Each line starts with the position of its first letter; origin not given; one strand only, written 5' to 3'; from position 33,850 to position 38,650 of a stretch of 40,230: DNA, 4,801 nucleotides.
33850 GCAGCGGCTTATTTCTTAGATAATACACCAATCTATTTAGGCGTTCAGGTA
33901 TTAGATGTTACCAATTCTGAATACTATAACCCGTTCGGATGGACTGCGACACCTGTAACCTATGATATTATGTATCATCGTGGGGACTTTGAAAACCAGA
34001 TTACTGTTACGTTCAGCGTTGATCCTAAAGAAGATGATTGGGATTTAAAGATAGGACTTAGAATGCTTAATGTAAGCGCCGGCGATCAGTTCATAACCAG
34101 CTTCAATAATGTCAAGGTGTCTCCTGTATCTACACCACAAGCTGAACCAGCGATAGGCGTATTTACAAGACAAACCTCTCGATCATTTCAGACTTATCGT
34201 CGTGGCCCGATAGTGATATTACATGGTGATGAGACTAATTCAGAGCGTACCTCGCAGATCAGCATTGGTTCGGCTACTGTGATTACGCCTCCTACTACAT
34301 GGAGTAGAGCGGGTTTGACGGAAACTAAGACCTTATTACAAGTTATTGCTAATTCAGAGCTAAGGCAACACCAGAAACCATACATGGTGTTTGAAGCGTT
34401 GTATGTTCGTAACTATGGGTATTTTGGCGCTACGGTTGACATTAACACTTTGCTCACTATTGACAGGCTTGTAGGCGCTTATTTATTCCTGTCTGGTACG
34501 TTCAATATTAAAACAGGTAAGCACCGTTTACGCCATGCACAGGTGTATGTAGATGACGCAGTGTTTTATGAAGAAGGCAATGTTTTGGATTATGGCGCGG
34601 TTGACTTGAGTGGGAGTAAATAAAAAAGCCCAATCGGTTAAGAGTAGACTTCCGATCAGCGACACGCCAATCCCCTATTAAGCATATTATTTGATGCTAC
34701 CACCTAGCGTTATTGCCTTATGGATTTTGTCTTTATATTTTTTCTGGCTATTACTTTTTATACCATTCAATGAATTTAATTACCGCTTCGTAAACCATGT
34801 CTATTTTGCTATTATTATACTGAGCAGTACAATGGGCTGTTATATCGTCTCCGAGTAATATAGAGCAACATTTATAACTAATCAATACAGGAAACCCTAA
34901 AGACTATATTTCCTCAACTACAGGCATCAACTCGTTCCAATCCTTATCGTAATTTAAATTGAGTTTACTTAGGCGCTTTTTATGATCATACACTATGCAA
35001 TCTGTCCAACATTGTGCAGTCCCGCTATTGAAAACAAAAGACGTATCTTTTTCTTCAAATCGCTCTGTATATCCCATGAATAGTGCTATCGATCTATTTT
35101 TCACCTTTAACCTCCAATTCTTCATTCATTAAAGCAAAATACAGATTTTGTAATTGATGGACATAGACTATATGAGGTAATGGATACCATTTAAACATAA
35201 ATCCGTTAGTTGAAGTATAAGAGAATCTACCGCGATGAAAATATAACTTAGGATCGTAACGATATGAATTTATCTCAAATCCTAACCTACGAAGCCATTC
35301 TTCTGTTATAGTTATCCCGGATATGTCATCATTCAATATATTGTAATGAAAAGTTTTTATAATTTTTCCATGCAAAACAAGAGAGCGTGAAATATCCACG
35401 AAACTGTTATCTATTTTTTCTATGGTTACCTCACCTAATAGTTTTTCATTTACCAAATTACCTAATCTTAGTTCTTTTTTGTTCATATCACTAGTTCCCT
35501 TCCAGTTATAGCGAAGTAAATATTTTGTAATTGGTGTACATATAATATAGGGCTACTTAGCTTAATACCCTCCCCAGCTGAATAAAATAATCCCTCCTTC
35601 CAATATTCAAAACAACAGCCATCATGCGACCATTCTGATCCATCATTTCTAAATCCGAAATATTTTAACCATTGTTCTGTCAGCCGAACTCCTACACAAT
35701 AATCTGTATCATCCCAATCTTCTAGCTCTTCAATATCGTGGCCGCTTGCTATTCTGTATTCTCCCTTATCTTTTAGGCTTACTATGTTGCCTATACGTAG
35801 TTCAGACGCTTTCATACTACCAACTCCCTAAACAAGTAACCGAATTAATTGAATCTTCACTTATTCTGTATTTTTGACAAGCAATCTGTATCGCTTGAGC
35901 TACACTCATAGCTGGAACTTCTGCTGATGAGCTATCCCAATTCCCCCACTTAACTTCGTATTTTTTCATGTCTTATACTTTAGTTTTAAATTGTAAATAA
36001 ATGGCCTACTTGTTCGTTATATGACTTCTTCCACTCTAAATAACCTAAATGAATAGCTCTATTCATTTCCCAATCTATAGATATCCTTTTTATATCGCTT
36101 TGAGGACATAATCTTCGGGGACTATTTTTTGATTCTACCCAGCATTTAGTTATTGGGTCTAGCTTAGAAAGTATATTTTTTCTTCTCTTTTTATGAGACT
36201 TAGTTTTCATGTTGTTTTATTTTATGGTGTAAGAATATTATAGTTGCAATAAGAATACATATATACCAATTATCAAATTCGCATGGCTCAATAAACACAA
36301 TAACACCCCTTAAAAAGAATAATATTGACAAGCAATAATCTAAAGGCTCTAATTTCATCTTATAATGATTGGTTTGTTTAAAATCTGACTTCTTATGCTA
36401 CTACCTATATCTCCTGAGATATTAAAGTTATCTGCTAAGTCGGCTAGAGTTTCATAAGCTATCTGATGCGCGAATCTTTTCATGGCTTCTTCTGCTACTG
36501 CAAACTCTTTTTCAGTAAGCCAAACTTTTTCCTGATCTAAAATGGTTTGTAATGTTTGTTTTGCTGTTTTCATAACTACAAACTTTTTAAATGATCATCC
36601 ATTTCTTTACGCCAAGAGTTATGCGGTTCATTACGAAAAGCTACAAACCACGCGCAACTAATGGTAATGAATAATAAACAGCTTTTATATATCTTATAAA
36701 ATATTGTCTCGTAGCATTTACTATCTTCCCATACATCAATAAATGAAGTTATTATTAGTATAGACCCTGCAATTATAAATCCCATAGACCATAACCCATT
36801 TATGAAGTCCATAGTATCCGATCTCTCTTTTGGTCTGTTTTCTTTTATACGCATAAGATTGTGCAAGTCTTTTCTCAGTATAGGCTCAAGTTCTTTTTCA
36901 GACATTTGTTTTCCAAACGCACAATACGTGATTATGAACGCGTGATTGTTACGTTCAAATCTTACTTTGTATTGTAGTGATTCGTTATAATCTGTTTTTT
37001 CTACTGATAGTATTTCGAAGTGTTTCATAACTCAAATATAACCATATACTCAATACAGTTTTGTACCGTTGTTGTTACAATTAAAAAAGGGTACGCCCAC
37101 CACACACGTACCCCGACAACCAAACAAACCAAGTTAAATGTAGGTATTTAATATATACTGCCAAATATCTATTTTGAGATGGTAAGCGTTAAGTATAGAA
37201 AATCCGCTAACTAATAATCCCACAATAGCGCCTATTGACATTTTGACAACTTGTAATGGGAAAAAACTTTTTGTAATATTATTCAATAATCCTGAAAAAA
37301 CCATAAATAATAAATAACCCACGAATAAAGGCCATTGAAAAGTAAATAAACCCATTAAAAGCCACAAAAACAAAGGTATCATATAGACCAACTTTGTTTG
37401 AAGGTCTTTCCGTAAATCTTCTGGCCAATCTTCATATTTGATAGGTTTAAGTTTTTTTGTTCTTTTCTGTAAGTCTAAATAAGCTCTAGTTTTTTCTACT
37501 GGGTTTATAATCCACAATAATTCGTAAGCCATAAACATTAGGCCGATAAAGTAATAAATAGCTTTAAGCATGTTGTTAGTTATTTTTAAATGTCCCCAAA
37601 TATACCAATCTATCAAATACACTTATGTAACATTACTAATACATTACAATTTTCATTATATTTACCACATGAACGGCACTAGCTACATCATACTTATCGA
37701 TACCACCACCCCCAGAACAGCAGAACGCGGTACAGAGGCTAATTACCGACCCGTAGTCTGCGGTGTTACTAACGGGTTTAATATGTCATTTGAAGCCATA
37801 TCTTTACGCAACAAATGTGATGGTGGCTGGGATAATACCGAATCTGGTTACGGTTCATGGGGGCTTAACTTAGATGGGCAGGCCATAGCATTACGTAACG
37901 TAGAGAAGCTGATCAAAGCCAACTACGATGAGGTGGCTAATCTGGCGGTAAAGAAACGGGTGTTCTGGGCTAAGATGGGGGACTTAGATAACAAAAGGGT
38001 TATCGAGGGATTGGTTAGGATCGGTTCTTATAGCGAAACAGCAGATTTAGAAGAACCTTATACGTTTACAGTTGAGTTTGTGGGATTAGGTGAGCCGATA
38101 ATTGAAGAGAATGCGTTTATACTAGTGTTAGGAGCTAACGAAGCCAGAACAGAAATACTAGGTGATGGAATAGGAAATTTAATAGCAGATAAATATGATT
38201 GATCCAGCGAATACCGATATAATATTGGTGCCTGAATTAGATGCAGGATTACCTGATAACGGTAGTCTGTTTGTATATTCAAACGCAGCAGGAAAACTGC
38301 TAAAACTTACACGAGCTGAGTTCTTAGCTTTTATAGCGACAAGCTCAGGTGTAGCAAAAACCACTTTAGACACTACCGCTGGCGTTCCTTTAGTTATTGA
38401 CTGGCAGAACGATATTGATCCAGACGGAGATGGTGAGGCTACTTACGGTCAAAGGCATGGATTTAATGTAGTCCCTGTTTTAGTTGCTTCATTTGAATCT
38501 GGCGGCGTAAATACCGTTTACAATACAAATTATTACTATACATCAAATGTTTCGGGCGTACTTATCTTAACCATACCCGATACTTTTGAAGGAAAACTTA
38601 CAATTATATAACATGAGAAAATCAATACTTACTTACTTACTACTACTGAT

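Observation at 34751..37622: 2.9-kb antisense accessory island (ten small genes, three membrane proteins) wedged between the distal tail protein and the fibre operon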

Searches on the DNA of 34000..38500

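Call 45: search_rna_families(source=window, start=34000, end=38500, threshold=evalue, max_evalue=1)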
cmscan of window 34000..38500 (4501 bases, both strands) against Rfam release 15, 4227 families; matches with E-value up to 1: 0.
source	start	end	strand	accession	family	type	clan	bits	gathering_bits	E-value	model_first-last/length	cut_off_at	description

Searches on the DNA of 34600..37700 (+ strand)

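Call 4: search_dna_similar(query=window:34600-37700:+, collection=phages, mode=distant, max_rows=20)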
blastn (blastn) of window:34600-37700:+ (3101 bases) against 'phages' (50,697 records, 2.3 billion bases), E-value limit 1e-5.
No match.

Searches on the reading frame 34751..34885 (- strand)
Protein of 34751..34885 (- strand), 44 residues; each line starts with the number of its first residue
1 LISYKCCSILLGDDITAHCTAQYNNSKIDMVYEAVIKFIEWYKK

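Call 5: search_protein_families(library=pfam, max_evalue=1, proteins=[window:34751-34885:-])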
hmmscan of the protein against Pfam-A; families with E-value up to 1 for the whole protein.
window:34751-34885:- (44 aa): 0 families

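Call 6: search_protein_families(library=phrogs, max_evalue=1, proteins=[window:34751-34885:-])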
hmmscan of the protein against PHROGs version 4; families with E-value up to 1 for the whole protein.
window:34751-34885:- (44 aa): 0 families

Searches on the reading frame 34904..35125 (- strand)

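Call 5: search_protein_families(library=pfam, max_evalue=1, proteins=[window:34904-35125:-])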
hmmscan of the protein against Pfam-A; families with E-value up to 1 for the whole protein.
window:34904-35125:- (73 aa): 1 family
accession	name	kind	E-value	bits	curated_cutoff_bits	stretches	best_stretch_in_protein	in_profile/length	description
PF02953.20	zf-Tim10_DDP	-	0.023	14.7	22.3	1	28-54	12-38/64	Tim10/DDP family zinc finger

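Call 6: search_protein_families(library=phrogs, max_evalue=1, proteins=[window:34904-35125:-])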
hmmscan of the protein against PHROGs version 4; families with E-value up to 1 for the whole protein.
window:34904-35125:- (73 aa): 0 families
